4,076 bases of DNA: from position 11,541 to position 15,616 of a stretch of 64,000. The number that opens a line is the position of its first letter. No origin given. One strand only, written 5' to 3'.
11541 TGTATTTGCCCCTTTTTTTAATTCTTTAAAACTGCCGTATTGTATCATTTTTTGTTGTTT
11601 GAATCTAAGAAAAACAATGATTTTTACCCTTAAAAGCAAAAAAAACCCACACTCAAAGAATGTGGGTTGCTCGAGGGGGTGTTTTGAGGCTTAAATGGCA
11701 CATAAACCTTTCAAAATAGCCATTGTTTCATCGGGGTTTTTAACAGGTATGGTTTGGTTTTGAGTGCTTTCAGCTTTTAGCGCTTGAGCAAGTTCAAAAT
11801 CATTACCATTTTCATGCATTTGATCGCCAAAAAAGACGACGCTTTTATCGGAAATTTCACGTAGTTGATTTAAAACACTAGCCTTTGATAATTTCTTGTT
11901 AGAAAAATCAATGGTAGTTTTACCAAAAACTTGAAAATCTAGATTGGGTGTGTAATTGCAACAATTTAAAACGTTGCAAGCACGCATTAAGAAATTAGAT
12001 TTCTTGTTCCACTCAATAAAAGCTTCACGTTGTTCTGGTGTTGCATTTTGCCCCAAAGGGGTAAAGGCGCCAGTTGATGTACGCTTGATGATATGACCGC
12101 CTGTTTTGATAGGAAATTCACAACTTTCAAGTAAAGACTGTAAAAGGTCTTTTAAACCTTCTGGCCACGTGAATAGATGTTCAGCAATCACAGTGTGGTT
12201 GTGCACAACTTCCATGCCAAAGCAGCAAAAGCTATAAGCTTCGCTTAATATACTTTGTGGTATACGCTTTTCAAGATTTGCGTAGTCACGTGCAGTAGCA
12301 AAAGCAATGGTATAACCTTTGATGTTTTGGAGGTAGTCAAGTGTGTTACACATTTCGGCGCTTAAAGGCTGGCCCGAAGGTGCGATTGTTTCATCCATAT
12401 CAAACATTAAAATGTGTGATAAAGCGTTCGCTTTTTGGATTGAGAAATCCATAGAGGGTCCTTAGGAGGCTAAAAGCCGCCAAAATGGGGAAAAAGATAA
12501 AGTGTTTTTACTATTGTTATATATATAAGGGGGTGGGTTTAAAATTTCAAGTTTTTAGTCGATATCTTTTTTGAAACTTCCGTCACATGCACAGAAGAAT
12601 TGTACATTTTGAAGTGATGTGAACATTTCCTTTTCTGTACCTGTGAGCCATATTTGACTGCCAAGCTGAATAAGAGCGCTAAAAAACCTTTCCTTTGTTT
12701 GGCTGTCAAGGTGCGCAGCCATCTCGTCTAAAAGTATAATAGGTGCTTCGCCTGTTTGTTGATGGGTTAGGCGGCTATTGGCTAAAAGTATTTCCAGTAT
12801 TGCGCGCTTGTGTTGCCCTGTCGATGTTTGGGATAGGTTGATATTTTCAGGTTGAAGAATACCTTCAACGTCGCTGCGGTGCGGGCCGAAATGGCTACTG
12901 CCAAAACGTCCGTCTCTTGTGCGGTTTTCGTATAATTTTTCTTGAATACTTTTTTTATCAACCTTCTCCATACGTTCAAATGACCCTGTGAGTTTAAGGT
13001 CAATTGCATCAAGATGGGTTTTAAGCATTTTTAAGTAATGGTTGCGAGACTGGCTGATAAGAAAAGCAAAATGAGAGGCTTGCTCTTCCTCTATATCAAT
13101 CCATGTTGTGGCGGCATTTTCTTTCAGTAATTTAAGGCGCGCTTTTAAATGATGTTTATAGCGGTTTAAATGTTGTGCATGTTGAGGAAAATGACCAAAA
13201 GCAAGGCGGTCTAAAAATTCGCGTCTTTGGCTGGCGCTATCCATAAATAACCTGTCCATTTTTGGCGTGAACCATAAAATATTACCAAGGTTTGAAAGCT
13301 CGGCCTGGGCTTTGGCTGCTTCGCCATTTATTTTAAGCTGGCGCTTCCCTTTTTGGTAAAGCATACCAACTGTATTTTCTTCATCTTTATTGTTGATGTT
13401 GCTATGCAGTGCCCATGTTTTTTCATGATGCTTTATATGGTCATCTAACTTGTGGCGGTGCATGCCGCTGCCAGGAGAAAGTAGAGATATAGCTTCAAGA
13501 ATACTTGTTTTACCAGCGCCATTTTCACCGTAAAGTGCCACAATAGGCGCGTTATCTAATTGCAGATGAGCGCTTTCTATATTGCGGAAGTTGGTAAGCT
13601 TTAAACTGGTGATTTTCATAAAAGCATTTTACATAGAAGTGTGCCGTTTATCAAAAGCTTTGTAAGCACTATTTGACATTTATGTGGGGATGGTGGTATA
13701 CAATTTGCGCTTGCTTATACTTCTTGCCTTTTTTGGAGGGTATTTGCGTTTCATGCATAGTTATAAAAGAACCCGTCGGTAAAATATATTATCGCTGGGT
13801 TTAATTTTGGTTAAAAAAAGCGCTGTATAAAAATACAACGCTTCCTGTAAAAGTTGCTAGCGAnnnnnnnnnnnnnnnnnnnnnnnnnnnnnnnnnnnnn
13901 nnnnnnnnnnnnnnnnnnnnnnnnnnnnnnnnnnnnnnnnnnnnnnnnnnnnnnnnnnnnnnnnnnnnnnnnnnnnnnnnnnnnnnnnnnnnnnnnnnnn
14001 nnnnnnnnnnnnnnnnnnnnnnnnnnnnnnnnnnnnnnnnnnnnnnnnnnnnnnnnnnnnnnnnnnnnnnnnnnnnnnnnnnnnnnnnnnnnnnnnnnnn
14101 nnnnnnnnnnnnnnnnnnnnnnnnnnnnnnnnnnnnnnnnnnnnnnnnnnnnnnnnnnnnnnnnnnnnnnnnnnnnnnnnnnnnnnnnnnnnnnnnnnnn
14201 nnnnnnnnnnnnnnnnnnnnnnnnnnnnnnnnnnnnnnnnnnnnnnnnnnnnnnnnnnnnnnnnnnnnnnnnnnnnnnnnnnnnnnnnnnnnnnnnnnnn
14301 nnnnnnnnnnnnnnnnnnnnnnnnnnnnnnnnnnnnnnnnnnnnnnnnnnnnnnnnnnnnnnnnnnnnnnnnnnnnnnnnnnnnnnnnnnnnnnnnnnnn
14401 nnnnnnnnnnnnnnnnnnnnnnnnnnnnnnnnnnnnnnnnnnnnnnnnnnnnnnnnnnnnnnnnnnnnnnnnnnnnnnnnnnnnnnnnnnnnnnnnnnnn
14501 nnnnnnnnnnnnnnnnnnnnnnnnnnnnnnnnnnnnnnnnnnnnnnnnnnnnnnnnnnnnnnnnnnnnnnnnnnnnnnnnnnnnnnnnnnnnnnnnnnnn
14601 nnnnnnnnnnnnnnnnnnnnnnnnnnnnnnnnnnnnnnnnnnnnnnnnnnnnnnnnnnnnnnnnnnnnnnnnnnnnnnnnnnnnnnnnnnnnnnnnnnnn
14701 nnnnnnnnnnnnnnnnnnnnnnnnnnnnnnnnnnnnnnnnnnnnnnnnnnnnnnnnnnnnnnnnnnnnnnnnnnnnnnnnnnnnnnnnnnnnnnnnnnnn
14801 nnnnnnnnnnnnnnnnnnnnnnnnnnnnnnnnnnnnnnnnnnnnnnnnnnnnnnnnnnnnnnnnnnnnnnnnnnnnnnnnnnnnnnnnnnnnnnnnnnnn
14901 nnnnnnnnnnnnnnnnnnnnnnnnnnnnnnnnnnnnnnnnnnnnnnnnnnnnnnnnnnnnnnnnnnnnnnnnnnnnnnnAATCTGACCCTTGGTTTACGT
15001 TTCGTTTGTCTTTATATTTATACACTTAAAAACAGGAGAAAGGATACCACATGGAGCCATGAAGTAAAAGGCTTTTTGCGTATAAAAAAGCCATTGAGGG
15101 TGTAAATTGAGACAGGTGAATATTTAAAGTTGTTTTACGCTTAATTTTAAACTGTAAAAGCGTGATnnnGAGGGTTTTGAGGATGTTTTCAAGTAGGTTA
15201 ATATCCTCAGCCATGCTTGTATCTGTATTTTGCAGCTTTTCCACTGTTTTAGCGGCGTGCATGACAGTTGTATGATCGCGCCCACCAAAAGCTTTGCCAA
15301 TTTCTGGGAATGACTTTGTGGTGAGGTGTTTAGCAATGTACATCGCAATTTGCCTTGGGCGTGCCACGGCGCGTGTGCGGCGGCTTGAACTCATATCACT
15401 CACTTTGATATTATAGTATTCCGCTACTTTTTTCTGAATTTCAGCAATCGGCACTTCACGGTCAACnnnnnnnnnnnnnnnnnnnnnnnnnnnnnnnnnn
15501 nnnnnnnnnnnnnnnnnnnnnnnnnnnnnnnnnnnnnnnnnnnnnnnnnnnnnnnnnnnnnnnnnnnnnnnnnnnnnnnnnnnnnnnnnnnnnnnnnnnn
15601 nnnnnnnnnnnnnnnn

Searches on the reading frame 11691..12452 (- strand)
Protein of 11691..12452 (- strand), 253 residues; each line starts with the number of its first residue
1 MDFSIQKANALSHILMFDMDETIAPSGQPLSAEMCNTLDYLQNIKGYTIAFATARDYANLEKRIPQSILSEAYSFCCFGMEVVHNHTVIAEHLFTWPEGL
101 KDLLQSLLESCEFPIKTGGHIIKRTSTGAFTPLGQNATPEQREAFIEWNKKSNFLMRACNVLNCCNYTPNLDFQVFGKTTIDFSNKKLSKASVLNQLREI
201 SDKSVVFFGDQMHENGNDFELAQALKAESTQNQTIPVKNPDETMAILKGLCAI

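Call 3: search_protein_families(library=pfam, proteins=[window:11691-12452:-])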
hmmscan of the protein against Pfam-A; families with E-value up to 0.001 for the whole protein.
window:11691-12452:- (253 aa): 2 families
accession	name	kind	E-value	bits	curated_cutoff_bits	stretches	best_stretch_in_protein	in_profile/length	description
PF03332.19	PMM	-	2.5e-13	50.8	22.4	1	48-250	13-218/221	Eukaryotic phosphomannomutase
PF08282.18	Hydrolase_3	-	4.4e-12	46.7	20.9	1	16-220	2-217/255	haloacid dehalogenase-like hydrolase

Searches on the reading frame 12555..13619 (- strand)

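Call 3: search_protein_families(library=pfam, proteins=[window:12555-13619:-])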
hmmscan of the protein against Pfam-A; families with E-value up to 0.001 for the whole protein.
window:12555-13619:- (354 aa): 9 families
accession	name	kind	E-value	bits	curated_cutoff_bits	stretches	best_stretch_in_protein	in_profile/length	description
PF02463.25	SMC_N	-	1.5e-20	74.1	40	1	3-338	2-207/220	RecF/RecN/SMC N terminal domain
PF13175.12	AAA_15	-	1e-14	55.4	32.1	1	1-264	1-191/374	AAA ATPase domain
PF13476.12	AAA_23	-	1.9e-11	45.5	27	1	5-195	1-155/201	AAA domain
PF13514.12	AAA_27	-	2.7e-07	30.8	22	1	1-94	1-92/206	AAA domain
PF00005.33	ABC_tran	-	1.2e-06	29.6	25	1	16-145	3-98/137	ABC transporter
PF13304.12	AAA_21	-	2.4e-06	28.3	27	1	26-315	1-282/304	AAA domain, putative AbiEii toxin, Type IV TA system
PF13555.12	AAA_29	-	0.00029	21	27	1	4-47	2-45/61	P-loop containing region of AAA domain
PF11398.14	DUF2813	-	0.00052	19.9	21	1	1-67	1-66/372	Protein of unknown function (DUF2813)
PF13191.12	AAA_16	-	0.00059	20.8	32.6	0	24-97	24-104/167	AAA ATPase domain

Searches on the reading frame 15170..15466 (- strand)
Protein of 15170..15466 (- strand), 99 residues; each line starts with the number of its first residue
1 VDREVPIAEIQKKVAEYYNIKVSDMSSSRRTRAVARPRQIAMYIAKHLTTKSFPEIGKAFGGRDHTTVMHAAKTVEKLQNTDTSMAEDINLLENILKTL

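Call 42: search_solved_structures(query=window:15170-15466:-, max_evalue=0.00001, show_alignments=5)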
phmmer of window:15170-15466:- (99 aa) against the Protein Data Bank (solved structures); distinct sequences matched with E-value up to 0.00001: 5.
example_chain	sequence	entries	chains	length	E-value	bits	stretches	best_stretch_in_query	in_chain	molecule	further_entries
1j1v_A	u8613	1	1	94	2.7e-29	104.2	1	6-92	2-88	Chromosomal replication initiator protein dnaA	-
8btg_A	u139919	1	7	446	2.3e-22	82.1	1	5-92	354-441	Chromosomal replication initiator protein DnaA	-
3pvp_A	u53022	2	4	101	2e-15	60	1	7-75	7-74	Chromosomal replication initiator protein dnaA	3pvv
2hcb_A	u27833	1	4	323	7.9e-14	54.9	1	8-93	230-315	Chromosomal replication initiator protein dnaA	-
1l8q_A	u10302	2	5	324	7.9e-14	54.9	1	8-93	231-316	Chromosomal replication initiator protein dnaA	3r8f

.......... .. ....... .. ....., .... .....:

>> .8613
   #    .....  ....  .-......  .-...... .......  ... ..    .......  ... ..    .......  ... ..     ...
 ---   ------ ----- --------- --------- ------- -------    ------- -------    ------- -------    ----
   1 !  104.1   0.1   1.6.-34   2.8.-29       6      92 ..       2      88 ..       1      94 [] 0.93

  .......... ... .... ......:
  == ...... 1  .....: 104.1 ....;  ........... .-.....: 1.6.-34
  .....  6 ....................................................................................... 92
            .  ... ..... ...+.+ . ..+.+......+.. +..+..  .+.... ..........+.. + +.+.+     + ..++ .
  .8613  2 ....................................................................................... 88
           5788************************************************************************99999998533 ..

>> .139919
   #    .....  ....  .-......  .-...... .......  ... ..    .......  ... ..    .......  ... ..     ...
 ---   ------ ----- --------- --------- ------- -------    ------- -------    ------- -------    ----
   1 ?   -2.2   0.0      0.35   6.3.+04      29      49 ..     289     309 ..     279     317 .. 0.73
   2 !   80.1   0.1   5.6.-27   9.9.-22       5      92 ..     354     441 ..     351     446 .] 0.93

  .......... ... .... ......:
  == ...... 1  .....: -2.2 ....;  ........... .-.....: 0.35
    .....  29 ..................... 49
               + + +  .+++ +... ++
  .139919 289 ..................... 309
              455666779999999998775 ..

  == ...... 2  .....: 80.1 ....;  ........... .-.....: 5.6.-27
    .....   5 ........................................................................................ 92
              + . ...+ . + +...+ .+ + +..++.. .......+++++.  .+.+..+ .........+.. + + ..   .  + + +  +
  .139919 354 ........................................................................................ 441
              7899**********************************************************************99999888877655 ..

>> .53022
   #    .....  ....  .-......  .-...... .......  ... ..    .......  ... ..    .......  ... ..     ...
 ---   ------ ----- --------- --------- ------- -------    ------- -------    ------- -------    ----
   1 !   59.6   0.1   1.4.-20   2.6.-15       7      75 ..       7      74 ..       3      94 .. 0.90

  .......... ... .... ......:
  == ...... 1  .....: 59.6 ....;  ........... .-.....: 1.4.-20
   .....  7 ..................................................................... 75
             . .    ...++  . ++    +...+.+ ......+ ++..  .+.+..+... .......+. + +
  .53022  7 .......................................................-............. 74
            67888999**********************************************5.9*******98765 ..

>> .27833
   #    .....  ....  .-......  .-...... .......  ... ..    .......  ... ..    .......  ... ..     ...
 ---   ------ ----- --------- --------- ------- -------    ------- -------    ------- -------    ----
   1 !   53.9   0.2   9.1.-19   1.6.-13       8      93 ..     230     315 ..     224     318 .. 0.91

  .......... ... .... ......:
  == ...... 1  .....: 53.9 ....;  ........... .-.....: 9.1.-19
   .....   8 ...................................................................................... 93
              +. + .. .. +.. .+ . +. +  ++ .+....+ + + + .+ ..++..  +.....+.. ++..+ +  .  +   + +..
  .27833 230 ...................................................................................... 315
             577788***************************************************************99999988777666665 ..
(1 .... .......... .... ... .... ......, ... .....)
